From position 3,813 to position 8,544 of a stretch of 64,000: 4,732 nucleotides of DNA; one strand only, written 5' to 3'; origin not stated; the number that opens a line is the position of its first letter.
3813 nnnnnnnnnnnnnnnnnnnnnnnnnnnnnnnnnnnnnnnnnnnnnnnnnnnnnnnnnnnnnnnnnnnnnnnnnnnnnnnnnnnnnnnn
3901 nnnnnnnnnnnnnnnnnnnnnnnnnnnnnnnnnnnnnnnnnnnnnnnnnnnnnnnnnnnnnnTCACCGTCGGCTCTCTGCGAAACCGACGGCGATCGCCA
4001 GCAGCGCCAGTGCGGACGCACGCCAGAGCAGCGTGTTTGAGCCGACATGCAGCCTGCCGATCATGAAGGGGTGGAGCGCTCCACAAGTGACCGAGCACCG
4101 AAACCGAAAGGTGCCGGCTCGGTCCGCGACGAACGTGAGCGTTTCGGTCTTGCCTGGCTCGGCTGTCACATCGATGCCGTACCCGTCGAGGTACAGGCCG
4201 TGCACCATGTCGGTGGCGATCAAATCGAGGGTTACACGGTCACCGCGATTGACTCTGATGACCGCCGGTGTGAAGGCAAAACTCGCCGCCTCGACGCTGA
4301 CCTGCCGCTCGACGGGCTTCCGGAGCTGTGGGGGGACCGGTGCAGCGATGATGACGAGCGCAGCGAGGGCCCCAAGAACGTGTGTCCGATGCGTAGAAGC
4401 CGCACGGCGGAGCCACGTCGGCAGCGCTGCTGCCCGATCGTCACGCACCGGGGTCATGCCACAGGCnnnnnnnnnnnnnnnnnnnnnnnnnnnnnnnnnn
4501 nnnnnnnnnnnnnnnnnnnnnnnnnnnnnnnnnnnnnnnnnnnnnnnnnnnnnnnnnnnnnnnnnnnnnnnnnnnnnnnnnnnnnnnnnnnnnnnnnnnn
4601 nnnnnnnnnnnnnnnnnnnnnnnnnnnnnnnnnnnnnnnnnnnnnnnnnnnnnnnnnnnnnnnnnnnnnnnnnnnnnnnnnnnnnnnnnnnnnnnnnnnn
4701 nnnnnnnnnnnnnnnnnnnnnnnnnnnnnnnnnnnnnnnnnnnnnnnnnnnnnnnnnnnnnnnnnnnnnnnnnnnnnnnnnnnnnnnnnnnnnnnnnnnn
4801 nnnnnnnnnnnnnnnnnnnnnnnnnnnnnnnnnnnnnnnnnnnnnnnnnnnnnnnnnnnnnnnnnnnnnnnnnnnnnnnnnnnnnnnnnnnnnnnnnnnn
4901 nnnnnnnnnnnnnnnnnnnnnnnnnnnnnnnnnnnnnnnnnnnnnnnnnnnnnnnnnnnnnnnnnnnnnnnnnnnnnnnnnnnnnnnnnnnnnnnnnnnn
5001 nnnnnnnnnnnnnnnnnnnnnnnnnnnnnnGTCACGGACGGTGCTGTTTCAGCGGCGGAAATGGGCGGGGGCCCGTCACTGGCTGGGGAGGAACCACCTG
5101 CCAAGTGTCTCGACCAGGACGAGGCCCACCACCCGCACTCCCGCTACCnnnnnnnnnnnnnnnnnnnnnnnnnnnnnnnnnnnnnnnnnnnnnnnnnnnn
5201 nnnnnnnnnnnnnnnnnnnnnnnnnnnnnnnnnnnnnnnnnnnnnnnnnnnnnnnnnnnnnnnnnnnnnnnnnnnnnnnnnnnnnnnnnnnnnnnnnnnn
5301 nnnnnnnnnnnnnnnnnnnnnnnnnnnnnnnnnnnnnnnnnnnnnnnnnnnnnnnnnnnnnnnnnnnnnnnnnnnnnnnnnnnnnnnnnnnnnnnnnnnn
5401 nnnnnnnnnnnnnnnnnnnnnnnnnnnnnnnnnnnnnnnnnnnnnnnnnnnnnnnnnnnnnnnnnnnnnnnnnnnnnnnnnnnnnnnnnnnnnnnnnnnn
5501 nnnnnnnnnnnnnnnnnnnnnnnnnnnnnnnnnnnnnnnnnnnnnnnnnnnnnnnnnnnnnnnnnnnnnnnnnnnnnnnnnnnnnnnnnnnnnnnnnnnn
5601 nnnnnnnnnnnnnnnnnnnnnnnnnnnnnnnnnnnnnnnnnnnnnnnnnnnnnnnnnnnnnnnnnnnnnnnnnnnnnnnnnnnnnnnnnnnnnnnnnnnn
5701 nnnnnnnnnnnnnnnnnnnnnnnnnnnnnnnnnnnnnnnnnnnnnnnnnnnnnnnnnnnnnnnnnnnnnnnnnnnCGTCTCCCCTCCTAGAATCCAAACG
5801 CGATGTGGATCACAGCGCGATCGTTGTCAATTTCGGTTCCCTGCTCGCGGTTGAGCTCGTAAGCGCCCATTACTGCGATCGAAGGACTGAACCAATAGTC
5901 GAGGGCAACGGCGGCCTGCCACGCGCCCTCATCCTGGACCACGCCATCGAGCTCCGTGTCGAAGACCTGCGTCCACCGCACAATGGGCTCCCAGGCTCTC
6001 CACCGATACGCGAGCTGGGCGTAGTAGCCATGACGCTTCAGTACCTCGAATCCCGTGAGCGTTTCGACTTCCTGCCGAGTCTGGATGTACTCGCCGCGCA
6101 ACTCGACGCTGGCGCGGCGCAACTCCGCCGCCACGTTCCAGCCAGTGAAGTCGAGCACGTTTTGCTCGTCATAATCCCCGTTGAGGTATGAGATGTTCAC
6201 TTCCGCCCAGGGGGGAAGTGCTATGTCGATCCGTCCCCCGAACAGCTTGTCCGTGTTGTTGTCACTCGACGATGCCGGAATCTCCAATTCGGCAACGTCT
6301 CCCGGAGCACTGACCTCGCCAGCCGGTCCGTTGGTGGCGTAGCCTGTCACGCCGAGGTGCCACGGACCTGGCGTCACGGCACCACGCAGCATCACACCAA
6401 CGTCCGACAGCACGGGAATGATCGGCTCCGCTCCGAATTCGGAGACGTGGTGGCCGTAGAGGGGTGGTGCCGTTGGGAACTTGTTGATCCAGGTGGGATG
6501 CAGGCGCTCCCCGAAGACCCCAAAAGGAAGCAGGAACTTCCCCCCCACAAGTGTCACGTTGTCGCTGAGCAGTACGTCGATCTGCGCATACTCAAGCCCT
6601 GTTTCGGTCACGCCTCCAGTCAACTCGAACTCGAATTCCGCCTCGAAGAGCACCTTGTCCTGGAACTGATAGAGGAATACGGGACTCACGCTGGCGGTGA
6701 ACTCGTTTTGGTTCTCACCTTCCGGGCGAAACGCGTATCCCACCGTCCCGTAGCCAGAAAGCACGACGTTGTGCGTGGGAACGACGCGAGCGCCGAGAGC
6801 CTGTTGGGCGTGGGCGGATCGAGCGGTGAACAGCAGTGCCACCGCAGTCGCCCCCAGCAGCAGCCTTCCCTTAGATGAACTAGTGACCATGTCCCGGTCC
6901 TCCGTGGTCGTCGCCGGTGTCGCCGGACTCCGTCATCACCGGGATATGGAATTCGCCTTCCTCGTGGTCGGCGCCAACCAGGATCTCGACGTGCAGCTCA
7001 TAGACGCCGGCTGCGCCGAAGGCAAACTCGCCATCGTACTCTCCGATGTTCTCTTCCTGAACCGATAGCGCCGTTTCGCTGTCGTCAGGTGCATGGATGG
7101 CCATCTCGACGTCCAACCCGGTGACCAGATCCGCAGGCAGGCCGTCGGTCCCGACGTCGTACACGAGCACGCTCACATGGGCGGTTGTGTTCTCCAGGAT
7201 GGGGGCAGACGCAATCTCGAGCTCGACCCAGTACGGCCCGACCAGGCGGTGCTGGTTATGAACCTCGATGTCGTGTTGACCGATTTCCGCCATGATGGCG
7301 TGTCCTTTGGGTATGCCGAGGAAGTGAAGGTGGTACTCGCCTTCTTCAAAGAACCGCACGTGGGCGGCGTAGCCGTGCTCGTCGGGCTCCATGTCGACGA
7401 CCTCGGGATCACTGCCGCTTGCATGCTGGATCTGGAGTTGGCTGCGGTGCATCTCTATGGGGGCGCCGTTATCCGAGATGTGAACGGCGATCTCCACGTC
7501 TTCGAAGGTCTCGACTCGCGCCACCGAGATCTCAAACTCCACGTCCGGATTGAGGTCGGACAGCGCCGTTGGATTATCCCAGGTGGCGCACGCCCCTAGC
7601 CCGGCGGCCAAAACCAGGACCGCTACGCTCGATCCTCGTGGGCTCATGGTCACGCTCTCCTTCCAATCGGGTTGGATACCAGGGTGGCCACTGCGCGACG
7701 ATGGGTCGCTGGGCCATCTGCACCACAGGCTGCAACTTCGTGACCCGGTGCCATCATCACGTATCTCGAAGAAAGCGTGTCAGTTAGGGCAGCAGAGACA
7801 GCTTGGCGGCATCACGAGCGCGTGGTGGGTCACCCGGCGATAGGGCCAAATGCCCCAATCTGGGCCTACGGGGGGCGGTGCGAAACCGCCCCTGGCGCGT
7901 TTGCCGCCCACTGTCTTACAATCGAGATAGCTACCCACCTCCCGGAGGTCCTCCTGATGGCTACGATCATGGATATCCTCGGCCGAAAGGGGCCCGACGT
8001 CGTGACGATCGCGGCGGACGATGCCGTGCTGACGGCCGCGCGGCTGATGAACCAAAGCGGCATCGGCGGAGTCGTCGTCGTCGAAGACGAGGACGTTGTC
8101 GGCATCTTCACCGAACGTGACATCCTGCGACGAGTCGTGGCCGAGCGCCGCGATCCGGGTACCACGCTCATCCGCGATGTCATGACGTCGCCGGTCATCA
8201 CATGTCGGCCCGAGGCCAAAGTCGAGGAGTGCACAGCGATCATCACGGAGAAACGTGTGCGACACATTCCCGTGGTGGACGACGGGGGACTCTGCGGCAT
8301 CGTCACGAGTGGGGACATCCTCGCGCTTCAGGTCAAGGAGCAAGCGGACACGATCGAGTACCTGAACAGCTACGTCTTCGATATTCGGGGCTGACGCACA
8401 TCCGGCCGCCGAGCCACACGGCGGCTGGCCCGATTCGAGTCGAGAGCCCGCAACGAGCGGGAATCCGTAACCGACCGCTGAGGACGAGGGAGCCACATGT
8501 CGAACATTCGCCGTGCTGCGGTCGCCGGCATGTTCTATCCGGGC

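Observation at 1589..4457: Two 'orphan' CuA-type cupredoxins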

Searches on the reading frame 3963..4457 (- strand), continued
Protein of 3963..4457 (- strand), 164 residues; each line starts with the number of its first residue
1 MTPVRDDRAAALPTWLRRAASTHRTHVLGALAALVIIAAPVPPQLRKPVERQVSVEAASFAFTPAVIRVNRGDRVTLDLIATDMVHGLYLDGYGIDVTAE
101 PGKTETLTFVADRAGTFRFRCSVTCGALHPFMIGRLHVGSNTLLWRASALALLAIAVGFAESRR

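Call 83: find_encoding_contigs(protein=P0453, flank=10000, max_places=3)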
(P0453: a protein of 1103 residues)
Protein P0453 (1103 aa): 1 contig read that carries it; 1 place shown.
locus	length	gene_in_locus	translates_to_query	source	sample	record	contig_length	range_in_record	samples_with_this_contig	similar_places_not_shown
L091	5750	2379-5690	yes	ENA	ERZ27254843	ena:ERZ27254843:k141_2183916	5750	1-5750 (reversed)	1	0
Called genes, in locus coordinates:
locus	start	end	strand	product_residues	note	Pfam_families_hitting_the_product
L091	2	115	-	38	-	?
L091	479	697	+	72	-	-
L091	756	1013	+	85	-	-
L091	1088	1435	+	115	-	PF13620:CarboxypepD_reg, PF13715:CarbopepD_reg_2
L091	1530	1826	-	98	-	PF26119:DUF8036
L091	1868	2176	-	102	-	PF01022:HTH_5, PF12840:HTH_20, PF21476:PF0610-like_N (weak)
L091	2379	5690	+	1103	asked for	PF13473:Cupredoxin_1 (weak), PF12801:Fer4_5 (weak), PF14691:Fer4_20, PF01266:DAO (weak), PF01593:Amino_oxidase (weak), PF07992:Pyr_redox_2, PF13450:NAD_binding_8, PF13738:Pyr_redox_3, +2 more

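Call 85: find_encoding_contigs(protein=P0404, flank=8000, max_places=2)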
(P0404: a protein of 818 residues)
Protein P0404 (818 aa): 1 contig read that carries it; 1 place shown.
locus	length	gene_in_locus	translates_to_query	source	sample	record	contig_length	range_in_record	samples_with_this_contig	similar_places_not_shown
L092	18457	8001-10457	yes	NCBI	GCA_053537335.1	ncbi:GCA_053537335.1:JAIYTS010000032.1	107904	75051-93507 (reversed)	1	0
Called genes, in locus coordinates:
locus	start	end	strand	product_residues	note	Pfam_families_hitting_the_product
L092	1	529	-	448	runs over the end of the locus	PF01336:tRNA_anti-codon, PF00152:tRNA-synt_2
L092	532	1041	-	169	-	-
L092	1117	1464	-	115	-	PF01918:Alba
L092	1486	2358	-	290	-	PF02629:CoA_binding, PF13380:CoA_binding_2, PF13607:Succ_CoA_lig, PF00549:Ligase_CoA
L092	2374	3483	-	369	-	PF08442:ATP-grasp_2, PF13549:ATP-grasp_5, PF24948:Citrate_synth_N, PF00549:Ligase_CoA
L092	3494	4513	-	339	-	-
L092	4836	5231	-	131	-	PF01850:PIN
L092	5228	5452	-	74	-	PF04014:MazE_antitoxin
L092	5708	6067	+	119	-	-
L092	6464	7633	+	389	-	-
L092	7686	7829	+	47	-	-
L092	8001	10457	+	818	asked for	PF13473:Cupredoxin_1, PF12801:Fer4_5 (weak)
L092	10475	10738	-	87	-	PF04077:DsrH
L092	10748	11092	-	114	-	PF02635:DsrE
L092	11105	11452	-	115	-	PF02635:DsrE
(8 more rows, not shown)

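Call 86: find_encoding_contigs(protein=P0377, flank=8000, max_places=2)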
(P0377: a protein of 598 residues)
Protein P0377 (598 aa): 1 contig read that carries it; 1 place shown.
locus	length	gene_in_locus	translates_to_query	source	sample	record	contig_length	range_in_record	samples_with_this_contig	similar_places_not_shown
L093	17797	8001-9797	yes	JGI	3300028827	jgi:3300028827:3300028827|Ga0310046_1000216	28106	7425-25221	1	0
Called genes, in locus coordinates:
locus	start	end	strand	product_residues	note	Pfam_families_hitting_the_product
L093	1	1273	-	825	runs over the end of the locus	PF00403:HMA, PF19803:DUF6286 (faint), PF00403:HMA, PF00122:E1-E2_ATPase, PF00702:Hydrolase, PF12710:HAD (weak), PF08282:Hydrolase_3 (faint)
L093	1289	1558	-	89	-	PF02583:Trns_repr_metal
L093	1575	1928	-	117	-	-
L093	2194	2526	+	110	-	PF00403:HMA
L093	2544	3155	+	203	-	PF12704:MacB_PCD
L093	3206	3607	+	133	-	-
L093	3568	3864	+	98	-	PF13248:Zn_ribbon_3 (faint), PF17032:Zn_ribbon_15 (faint), PF22747:Zn_ribbon_DUF2089 (faint), PF24463:DUF7577 (weak), PF12773:DZR, PF13240:Zn_Ribbon_1 (faint)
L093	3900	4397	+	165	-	-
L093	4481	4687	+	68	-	PF00462:Glutaredoxin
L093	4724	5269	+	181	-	-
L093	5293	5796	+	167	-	-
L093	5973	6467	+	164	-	-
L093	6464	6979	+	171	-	-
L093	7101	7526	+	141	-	PF07610:DUF1573, PF22544:HYDIN_VesB_CFA65-like_Ig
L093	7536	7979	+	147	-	PF13798:PCYCGC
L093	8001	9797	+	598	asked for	PF00116:COX2, PF12801:Fer4_5 (faint)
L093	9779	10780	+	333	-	PF00116:COX2 (weak), PF13442:Cytochrome_CBB3, PF00034:Cytochrom_C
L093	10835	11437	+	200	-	PF22544:HYDIN_VesB_CFA65-like_Ig, PF07610:DUF1573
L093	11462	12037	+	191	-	PF00578:AhpC-TSA, PF08534:Redoxin, PF00085:Thioredoxin, PF13098:Thioredoxin_2, PF13905:Thioredoxin_8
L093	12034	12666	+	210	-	PF01209:Ubie_methyltran, PF13489:Methyltransf_23, PF13847:Methyltransf_31, PF08241:Methyltransf_11, PF08242:Methyltransf_12, PF13649:Methyltransf_25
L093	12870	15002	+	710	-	PF00122:E1-E2_ATPase, PF00702:Hydrolase, PF12710:HAD, PF08282:Hydrolase_3 (faint)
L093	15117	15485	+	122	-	PF13564:DoxX_2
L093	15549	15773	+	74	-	PF09360:zf-CDGSH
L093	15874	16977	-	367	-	PF02073:Peptidase_M29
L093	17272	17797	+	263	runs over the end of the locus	PF09858:DUF2085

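Call 87: list_cluster_members(proteins=[P0453, P0377, P0404])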
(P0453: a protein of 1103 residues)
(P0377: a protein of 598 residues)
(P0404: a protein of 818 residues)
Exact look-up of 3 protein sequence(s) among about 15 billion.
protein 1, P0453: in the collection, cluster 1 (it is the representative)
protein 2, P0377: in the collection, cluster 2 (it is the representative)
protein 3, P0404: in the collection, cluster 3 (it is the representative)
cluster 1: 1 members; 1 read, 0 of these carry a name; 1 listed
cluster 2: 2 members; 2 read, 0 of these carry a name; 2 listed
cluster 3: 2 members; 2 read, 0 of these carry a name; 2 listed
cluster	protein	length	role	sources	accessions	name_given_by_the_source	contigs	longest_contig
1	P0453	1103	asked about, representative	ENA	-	-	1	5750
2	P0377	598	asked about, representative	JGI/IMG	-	-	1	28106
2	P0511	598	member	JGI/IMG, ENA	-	-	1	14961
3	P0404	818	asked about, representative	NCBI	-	-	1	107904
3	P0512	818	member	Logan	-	-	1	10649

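Call 88: find_related_loci(query=P0453, collection=metagenome_contigs, flank=6000)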
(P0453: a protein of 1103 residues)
Query P0453 (1103 aa) in metagenome_contigs; peptide patterns used: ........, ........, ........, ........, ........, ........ (x = any residue, [..] = any of these).
206 stretches matched a pattern; 69 encode a relative of the query (tblastn E <= 1e-3); 69 distinct loci.
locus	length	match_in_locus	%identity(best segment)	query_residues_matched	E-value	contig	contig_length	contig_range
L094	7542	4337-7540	75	1-1063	0e+0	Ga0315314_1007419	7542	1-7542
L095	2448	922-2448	98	1-509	0e+0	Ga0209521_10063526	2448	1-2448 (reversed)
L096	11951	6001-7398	53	372-837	8e-153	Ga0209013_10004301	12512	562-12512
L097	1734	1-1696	100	44-1103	5e-167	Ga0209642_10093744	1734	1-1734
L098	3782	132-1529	53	372-837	5e-158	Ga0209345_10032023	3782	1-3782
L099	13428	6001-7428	53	372-848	1e-151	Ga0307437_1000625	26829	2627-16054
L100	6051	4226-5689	49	369-887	1e-152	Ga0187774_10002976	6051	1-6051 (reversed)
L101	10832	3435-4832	53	372-837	5e-151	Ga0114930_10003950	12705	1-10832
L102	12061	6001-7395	52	371-835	2e-149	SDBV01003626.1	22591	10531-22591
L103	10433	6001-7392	51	372-835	1e-149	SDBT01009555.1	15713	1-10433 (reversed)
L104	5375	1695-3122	52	372-848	5e-151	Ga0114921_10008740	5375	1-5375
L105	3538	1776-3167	53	369-834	2e-155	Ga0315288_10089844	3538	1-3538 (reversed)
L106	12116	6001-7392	53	372-835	7e-149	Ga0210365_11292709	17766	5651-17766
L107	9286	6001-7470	49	367-887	3e-148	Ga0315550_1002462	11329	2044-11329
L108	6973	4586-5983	52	372-837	1e-148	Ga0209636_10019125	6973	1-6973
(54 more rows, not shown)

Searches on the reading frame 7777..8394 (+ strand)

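Call 3: search_protein_families(library=pfam, proteins=[window:7777-8394:+], max_evalue=0.01)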
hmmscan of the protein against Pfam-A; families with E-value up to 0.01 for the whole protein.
window:7777-8394:+ (205 aa): 1 family
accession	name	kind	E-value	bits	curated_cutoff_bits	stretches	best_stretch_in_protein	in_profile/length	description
PF00571.33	CBS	-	6.6e-29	100.4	24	2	132-184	1-54/57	CBS domain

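Call 4: search_protein_families(library=ncbifam, proteins=[window:7777-8394:+], max_evalue=0.01)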
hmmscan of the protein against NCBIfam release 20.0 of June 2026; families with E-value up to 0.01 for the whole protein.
window:7777-8394:+ (205 aa): 26 families (the best 25 are shown)
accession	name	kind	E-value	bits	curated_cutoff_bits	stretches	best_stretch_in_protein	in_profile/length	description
NF011447.0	PRK14869.2-3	equivalog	4.9e-14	51.8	522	2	60-130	66-134/540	putative manganese-dependent inorganic diphosphatase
NF041552.1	TF_PrdR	equivalog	3.3e-13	48.8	795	1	64-196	8-136/577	sigma-54 dependent transcriptional regulator PrdR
TIGR01302.1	IMP_dehydrog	equivalog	1.3e-12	47.3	481.5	1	74-190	89-205/450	IMP dehydrogenase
TIGR00393.1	kpsF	subfamily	1.9e-10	40.8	203.7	1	60-176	153-267/268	KpsF/GutQ family sugar-phosphate isomerase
NF008581.0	PRK11543.1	equivalog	4.3e-09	35.8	481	1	68-176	202-310/321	arabinose-5-phosphate isomerase GutQ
NF053603.1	HhpR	exception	1.8e-08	33.9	520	1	74-123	70-120/282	CBS domain-containing high hydrostatic pressure regulator HhpR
NF008141.0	PRK10892.1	equivalog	8.4e-08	31.8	505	1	61-183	203-324/328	arabinose-5-phosphate isomerase KdsD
NF005869.0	PRK07807.1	equivalog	1.2e-07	31.2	549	1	75-186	99-205/479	GuaB1 family IMP dehydrogenase-related protein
TIGR01137.1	cysta_beta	equivalog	1.4e-07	30.6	510.25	1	73-183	346-454/457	cystathionine beta-synthase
NF011449.0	PRK14869.2-5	equivalog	4e-07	29.4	411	1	130-186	67-125/451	putative manganese-dependent inorganic diphosphatase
NF011440.0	PRK14869.1-2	equivalog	7.7e-07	28.1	746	1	130-191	67-129/541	putative manganese-dependent inorganic diphosphatase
NF011443.0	PRK14869.1-5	equivalog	1.3e-06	27.2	335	1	131-187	70-127/546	putative manganese-dependent inorganic diphosphatase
NF011442.0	PRK14869.1-4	equivalog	1.8e-06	26.7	400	0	74-123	79-129/543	putative manganese-dependent inorganic diphosphatase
NF011448.0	PRK14869.2-4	equivalog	5.5e-06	25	562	0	133-192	77-137/563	putative manganese-dependent inorganic diphosphatase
TIGR01303.1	IMP_DH_rel_1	equivalog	7.2e-06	25.1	562.75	1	76-180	99-197/475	GuaB1 family IMP dehydrogenase-related protein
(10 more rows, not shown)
